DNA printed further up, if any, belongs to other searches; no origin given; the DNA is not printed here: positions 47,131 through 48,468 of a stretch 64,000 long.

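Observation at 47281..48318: Lon AAA+ module without a protease domain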

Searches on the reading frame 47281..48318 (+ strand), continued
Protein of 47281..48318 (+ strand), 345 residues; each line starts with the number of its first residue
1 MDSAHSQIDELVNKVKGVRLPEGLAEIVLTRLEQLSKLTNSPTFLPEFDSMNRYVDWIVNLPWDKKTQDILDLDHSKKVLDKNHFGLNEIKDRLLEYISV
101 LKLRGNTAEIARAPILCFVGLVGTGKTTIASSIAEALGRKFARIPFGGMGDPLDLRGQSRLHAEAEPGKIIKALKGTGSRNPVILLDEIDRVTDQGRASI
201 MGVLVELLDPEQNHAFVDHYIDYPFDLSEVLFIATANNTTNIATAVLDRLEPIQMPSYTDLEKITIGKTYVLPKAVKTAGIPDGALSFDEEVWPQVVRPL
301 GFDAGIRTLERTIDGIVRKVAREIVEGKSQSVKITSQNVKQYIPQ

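Call 44: list_cluster_members(proteins=[P0168, P0253, P0201, P0242, P0231, P0172, P0164, P0218, P0186, P0175])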
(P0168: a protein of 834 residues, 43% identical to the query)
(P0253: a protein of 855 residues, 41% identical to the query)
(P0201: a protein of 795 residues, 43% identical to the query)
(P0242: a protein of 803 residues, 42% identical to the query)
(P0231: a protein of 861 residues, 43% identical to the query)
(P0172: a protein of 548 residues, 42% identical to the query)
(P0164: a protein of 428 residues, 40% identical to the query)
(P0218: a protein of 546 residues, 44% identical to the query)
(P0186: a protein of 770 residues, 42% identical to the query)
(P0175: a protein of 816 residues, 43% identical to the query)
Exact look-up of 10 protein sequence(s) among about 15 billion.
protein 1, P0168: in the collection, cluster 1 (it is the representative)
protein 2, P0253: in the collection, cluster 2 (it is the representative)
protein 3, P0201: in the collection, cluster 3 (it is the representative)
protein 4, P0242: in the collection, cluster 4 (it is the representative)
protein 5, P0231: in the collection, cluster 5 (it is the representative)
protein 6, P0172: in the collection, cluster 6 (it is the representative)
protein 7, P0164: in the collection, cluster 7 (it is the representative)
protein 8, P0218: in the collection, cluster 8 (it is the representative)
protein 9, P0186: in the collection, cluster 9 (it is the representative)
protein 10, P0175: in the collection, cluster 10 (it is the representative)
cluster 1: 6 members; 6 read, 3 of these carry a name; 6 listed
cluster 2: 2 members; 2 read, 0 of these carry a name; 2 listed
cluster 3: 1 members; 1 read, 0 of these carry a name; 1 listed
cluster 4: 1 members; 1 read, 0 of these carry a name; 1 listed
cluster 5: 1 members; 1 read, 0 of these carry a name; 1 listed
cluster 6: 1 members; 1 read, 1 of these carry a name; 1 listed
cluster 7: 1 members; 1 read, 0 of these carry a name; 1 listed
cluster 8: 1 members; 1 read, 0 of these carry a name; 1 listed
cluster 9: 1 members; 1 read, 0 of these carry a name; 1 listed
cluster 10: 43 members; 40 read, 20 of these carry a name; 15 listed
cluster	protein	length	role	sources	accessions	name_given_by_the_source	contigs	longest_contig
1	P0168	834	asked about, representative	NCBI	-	-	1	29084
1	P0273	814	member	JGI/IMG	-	ATP-dependent Lon protease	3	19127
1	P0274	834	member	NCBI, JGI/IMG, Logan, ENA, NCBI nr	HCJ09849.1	MAG TPA: endopeptidase La [Clostridiales bacterium] | endopeptidase La [Clostridiales bacterium]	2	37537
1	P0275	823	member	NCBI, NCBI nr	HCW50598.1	MAG TPA: endopeptidase La, partial [Clostridiales bacterium] | endopeptidase La [Clostridiales bacterium]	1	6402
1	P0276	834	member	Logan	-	-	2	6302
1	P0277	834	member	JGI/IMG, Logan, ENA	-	-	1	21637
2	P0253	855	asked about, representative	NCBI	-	-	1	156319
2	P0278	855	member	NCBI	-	-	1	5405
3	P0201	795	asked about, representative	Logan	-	-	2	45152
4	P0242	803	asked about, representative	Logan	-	-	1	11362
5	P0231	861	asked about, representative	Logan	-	-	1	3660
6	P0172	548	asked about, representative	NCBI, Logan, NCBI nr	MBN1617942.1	AAA family ATPase [Candidatus Dojkabacteria bacterium]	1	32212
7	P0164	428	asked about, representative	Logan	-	-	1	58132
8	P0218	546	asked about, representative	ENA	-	-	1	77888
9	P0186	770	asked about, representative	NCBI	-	-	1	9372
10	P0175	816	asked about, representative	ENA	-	-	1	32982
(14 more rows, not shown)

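Call 45: search_protein_families(library=pfam, proteins=[P0172, P0164, P0167, P0140, P0151, P0136], max_evalue=1)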
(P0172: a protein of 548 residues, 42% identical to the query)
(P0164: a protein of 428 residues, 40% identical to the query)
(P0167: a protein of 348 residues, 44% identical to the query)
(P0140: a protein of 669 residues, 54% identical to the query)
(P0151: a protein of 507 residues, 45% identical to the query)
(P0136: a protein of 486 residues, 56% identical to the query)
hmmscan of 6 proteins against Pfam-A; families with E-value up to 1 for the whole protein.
P0172 (548 aa): 25 families
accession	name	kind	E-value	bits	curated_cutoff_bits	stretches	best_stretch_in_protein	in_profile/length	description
PF00004.35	AAA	-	2.2e-20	73.9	21.2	1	125-263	2-126/131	ATPase family associated with various cellular activities (AAA)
PF22667.2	Lon_lid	-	3e-11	43.2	27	1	289-338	3-52/57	Lon protease AAA+ ATPase lid domain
PF07724.20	AAA_2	-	4.8e-07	30.4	27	1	125-248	7-125/166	AAA domain (Cdc48 subfamily)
PF07728.20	AAA_5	-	9.7e-06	26.1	22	1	126-258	4-137/139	AAA domain (dynein-related subfamily)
PF13401.12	AAA_22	-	0.0009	20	27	1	123-218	7-108/130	AAA domain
PF13238.12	AAA_18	-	0.0035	18.2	29.4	0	126-151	3-25/128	AAA domain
PF13476.12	AAA_23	-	0.0063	17.6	27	1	120-157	18-55/201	AAA domain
PF13173.12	AAA_14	-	0.0082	16.6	27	1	122-202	3-76/129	AAA domain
PF07726.17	AAA_3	-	0.0087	16.4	27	1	127-224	5-92/131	ATPase family associated with various cellular activities (AAA)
PF13671.12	AAA_33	-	0.015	16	27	1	123-154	1-30/143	AAA domain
PF02367.23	TsaE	-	0.023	15.1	26.6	1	120-147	20-47/128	Threonylcarbamoyl adenosine biosynthesis protein TsaE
PF00005.33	ABC_tran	-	0.026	15.6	25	1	123-148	13-38/137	ABC transporter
PF06414.18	Zeta_toxin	-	0.028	14.3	22.3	1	117-148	12-43/199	Zeta toxin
PF05496.18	RuvB_N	-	0.029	14.6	27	1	101-159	15-71/159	Holliday junction DNA helicase RuvB P-loop domain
PF13191.12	AAA_16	-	0.036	15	32.6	1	126-149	29-55/167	AAA ATPase domain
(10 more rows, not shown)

P0164 (428 aa): 15 families
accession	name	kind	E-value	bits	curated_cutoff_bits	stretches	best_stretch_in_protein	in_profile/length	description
PF00004.35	AAA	-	3.4e-19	70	21.2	1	126-265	2-127/131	ATPase family associated with various cellular activities (AAA)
PF22667.2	Lon_lid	-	3.9e-10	39.7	27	1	290-339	3-52/57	Lon protease AAA+ ATPase lid domain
PF07728.20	AAA_5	-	5.3e-07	30.2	22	1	127-260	4-138/139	AAA domain (dynein-related subfamily)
PF07724.20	AAA_2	-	5.6e-06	26.9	27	1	126-249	7-125/166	AAA domain (Cdc48 subfamily)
PF13401.12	AAA_22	-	0.00031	21.5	27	1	121-212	4-101/130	AAA domain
PF06414.18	Zeta_toxin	-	0.0028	17.6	22.3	1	114-147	9-41/199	Zeta toxin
PF00005.33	ABC_tran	-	0.025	15.6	25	1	124-145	13-34/137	ABC transporter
PF13671.12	AAA_33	-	0.071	13.9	27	1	124-150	1-25/143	AAA domain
PF13191.12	AAA_16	-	0.075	14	32.6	1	123-149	25-51/167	AAA ATPase domain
PF02367.23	TsaE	-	0.1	13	26.6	1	122-147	21-46/128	Threonylcarbamoyl adenosine biosynthesis protein TsaE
PF20720.3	nSTAND3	-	0.16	12.1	27.2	0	124-143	19-38/155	Novel STAND NTPase 3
PF13521.12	AAA_28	-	0.18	12.4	27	1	126-151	3-28/164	AAA domain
PF08427.15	ARMH3_C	-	0.24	11.6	27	1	321-358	172-211/231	Armadillo-like helical domain-containing protein 3, C-terminal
PF13476.12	AAA_23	-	0.29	12.2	27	1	122-149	19-46/201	AAA domain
PF05729.18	NACHT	-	0.3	11.3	26.7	0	125-147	3-25/167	NACHT domain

P0167 (348 aa): 39 families (the best 25 are shown)
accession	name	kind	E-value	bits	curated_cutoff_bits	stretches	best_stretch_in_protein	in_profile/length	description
PF00004.35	AAA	-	2.2e-20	73.9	21.2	1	115-253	1-125/131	ATPase family associated with various cellular activities (AAA)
PF07728.20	AAA_5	-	3.2e-11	43.8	22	1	115-238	2-122/139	AAA domain (dynein-related subfamily)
PF22667.2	Lon_lid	-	1.4e-06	28.2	27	1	288-333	9-54/57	Lon protease AAA+ ATPase lid domain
PF05496.18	RuvB_N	-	2.6e-06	27.7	27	1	86-149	9-70/159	Holliday junction DNA helicase RuvB P-loop domain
PF06309.17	Torsin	-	6.8e-06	26.7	27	1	75-138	16-79/127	Torsin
PF13401.12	AAA_22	-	1.3e-05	25.9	27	1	113-210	6-109/130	AAA domain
PF07724.20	AAA_2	-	4.5e-05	24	27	1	115-238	6-124/166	AAA domain (Cdc48 subfamily)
PF13173.12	AAA_14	-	0.00015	22.2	27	1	114-191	4-74/129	AAA domain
PF13604.12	AAA_30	-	0.00018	21.7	27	1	102-169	10-77/191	AAA domain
PF13191.12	AAA_16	-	0.00055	20.9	32.6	1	102-139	12-51/167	AAA ATPase domain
PF13671.12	AAA_33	-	0.0014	19.4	27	1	114-147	1-32/143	AAA domain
PF13521.12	AAA_28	-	0.0017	19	27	1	116-139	3-26/164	AAA domain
PF00005.33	ABC_tran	-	0.0028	18.7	25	1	104-143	3-42/137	ABC transporter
PF13238.12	AAA_18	-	0.0029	18.5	29.4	1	117-145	3-31/128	AAA domain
PF02367.23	TsaE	-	0.0057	17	26.6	1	103-138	12-47/128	Threonylcarbamoyl adenosine biosynthesis protein TsaE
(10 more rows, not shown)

P0140 (669 aa): 16 families
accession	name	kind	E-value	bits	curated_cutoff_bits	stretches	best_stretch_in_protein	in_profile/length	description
PF00004.35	AAA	-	1.1e-18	68.4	21.2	1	439-577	1-127/131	ATPase family associated with various cellular activities (AAA)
PF22667.2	Lon_lid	-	3.2e-09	36.7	27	1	601-653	2-55/57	Lon protease AAA+ ATPase lid domain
PF07728.20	AAA_5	-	7.6e-07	29.7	22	1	439-563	2-125/139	AAA domain (dynein-related subfamily)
PF07726.17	AAA_3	-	0.00027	21.3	27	1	443-567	6-118/131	ATPase family associated with various cellular activities (AAA)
PF13173.12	AAA_14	-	0.00029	21.3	27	1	437-519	3-78/129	AAA domain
PF13401.12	AAA_22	-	0.00045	21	27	1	437-516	6-97/130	AAA domain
PF07724.20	AAA_2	-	0.0012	19.3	27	1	440-562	7-126/166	AAA domain (Cdc48 subfamily)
PF13671.12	AAA_33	-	0.0074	17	27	1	439-464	2-25/143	AAA domain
PF13191.12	AAA_16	-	0.028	15.3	32.6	1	435-463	23-51/167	AAA ATPase domain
PF02367.23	TsaE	-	0.031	14.7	26.6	1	435-462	20-47/128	Threonylcarbamoyl adenosine biosynthesis protein TsaE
PF00910.28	RNA_helicase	-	0.07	14.1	21.5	1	440-465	2-27/105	RNA helicase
PF05729.18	NACHT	-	0.093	13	26.7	1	439-462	3-26/167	NACHT domain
PF13479.12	AAA_24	-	0.096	13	27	1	439-523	5-84/195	AAA domain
PF13238.12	AAA_18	-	0.21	12.5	29.4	1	441-463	3-27/128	AAA domain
PF24883.2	NPHP3_N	-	0.25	12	24.8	1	434-462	20-48/164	Nephrocystin 3, N-terminal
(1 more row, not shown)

P0151 (507 aa): 17 families
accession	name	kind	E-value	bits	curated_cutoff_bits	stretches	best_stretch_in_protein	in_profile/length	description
PF00004.35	AAA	-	1.1e-20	74.9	21.2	1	270-412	1-129/131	ATPase family associated with various cellular activities (AAA)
PF07724.20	AAA_2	-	5.3e-12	46.5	27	1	270-394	6-125/166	AAA domain (Cdc48 subfamily)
PF22667.2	Lon_lid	-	2e-08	34.2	27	1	433-484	1-52/57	Lon protease AAA+ ATPase lid domain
PF07728.20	AAA_5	-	8e-07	29.6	22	1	270-406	2-139/139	AAA domain (dynein-related subfamily)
PF13173.12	AAA_14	-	0.001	19.5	27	1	268-373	3-81/129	AAA domain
PF13401.12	AAA_22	-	0.0019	19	27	1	267-365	5-109/130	AAA domain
PF07726.17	AAA_3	-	0.0028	18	27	1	271-391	3-108/131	ATPase family associated with various cellular activities (AAA)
PF13191.12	AAA_16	-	0.007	17.3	32.6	1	266-331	23-85/167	AAA ATPase domain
PF00448.28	SRP54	-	0.0099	16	22.7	1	269-302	3-36/196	SRP54-type protein, GTPase domain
PF05496.18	RuvB_N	-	0.013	15.7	27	1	270-305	36-71/159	Holliday junction DNA helicase RuvB P-loop domain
PF00931.28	NB-ARC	-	0.02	14.6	23.5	1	266-298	17-52/248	NB-ARC domain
PF20720.3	nSTAND3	-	0.076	13.1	27.2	1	269-301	19-52/155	Novel STAND NTPase 3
PF01637.24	ATPase_2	-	0.12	12.7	33.2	0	266-291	20-44/225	ATPase domain predominantly from Archaea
PF03193.22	RsgA_GTPase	-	0.13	12.5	30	1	255-297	95-136/174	RsgA GTPase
PF12775.13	AAA_7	-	0.14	12.1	25.8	1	268-295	34-62/181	P-loop containing dynein motor region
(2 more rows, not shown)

P0136 (486 aa): 11 families
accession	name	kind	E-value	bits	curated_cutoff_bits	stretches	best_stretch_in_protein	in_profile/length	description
PF00004.35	AAA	-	1.2e-17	65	21.2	1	256-391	1-124/131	ATPase family associated with various cellular activities (AAA)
PF22667.2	Lon_lid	-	2.2e-11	43.7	27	1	417-470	1-55/57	Lon protease AAA+ ATPase lid domain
PF07728.20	AAA_5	-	3.2e-07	30.9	22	1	256-380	2-125/139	AAA domain (dynein-related subfamily)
PF07726.17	AAA_3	-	8.2e-05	22.9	27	1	260-346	6-88/131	ATPase family associated with various cellular activities (AAA)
PF13401.12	AAA_22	-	0.0021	18.8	27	1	252-333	4-97/130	AAA domain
PF13173.12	AAA_14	-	0.012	16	27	1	254-337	3-79/129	AAA domain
PF07724.20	AAA_2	-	0.034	14.6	27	1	258-378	8-125/166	AAA domain (Cdc48 subfamily)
PF02367.23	TsaE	-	0.056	13.8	26.6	1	248-279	16-47/128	Threonylcarbamoyl adenosine biosynthesis protein TsaE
PF04361.18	DUF494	-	0.077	13.3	22.6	1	111-167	90-146/153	Protein of unknown function (DUF494)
PF01695.23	IstB_IS21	-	0.092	12.7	24.1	1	229-330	68-163/238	IstB-like ATP binding protein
PF13238.12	AAA_18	-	0.2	12.5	29.4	1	256-280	1-27/128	AAA domain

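Call 57: predict_structure(alignment_id=A1)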
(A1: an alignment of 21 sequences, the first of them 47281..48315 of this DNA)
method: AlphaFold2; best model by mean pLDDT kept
length: 345 residues; sequences in the alignment: 21
mean_pLDDT: 89.8   pTM: 0.84
mean pLDDT of the five models: 89.8, 89.5, 89.0, 87.2, 87.1
residues with pLDDT >= 90: 244; 70-90: 84; 50-70: 13; < 50: 4
segments of 3 or more residues with pLDDT < 50: 107-110
pLDDT, mean of each block of 10 residues (from residue 1): 85 95 94 92 90 94 91 92 86 87 62 79 89 94 94 92 91 95 95 92 91 90 90 93 92 89 91 94 93 89 75 93 93 94 81
secondary structure, 60 per line:
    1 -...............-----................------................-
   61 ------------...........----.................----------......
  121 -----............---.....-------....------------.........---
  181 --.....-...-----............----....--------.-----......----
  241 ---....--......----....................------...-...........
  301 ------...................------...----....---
elements in order: H2-16 H22-37 H44-59 H73-83 H88-104 E115-120 H126-137 E141-145 H153-156 H169-177 E183-187 H197-208 E231-236 H244-247 E250-255 H260-279 E286-288 H290-300 H307-325 E332-334 H339-342

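Call 60: fold_search(model_id=the predicted structure, library=pdb)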
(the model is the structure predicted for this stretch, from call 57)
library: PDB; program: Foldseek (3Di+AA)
matches with E <= 10: 1786; with E <= 0.001: 1320
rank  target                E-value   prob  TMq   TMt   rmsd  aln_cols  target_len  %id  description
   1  7p0m_B                4.4e-33  1.00  0.80  0.54   3.9       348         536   37  Human mitochondrial Lon protease with substrate in the ATPase and protease domains (released 2021-08-11)
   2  9cc3_B                5.0e-33  1.00  0.79  0.52   3.8       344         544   37  Human Mitochondrial LONP1 Stall State + casein (released 2024-08-07)
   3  7krz_D                6.3e-33  1.00  0.84  0.57   2.8       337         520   37  Human mitochondrial LONP1 in complex with Bortezomib (released 2021-02-24)
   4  9cc3_A                1.1e-32  1.00  0.83  0.53   3.3       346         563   37  Human Mitochondrial LONP1 Stall State + casein (released 2024-08-07)
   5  7ksm_D                1.1e-32  1.00  0.80  0.55   3.7       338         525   37  Human mitochondrial LONP1 with endogenous substrate (released 2020-12-02)
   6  7p0m_A                1.2e-32  1.00  0.81  0.54   3.8       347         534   37  Human mitochondrial Lon protease with substrate in the ATPase and protease domains (released 2021-08-11)
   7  7p09_D                1.3e-32  1.00  0.86  0.57   2.9       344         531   37  Human mitochondrial Lon protease with substrate in the ATPase domain (released 2021-08-11)
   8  7krz_B                2.0e-32  1.00  0.79  0.54   3.8       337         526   38  Human mitochondrial LONP1 in complex with Bortezomib (released 2021-02-24)
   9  7p09_A                2.1e-32  1.00  0.80  0.54   3.9       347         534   37  Human mitochondrial Lon protease with substrate in the ATPase domain (released 2021-08-11)
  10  7ksm_E                2.5e-32  1.00  0.85  0.57   2.7       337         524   36  Human mitochondrial LONP1 with endogenous substrate (released 2020-12-02)
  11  9cc3_E                3.0e-32  1.00  0.88  0.55   2.8       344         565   37  Human Mitochondrial LONP1 Stall State + casein (released 2024-08-07)
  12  7p09_C                3.8e-32  1.00  0.80  0.54   3.7       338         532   37  Human mitochondrial Lon protease with substrate in the ATPase domain (released 2021-08-11)
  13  7krz_C                3.8e-32  1.00  0.78  0.54   4.0       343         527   36  Human mitochondrial LONP1 in complex with Bortezomib (released 2021-02-24)
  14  8oka_A                4.2e-32  1.00  0.89  0.41   2.7       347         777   37  Human Mitochondrial Lon Y394F Mutant ADP Bound (released 2024-04-10)
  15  7p0m_C                5.7e-32  1.00  0.79  0.54   3.8       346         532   36  Human mitochondrial Lon protease with substrate in the ATPase and protease domains (released 2021-08-11)
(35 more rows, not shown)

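Call 61: find_encoding_contigs(protein=P0218, flank=10000, max_places=2)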
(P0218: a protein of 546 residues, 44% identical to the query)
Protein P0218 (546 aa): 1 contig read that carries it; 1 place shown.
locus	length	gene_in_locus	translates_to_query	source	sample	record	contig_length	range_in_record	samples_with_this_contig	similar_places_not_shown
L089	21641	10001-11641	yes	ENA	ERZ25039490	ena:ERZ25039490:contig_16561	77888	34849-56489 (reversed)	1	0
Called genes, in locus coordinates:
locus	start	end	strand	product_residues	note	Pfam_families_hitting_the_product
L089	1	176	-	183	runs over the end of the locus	PF13521:AAA_28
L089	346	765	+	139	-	-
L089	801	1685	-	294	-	-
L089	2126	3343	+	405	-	PF00012:HSP70, PF06723:MreB_Mbl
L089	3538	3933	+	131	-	PF00012:HSP70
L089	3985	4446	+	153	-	PF00011:HSP20, PF17886:ArsA_HSP20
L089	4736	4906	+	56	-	PF00166:Cpn10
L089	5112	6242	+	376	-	-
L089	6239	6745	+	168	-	PF00118:Cpn60_TCP1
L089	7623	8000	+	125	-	PF00089:Trypsin, PF13365:Trypsin_2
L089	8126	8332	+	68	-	PF13180:PDZ_2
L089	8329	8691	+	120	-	PF13180:PDZ_2, PF00595:PDZ, PF17820:PDZ_6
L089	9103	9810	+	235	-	PF02190:LON_substr_bdg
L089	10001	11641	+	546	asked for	PF00004:AAA, PF07728:AAA_5, PF22667:Lon_lid, PF05362:Lon_C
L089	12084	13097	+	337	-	-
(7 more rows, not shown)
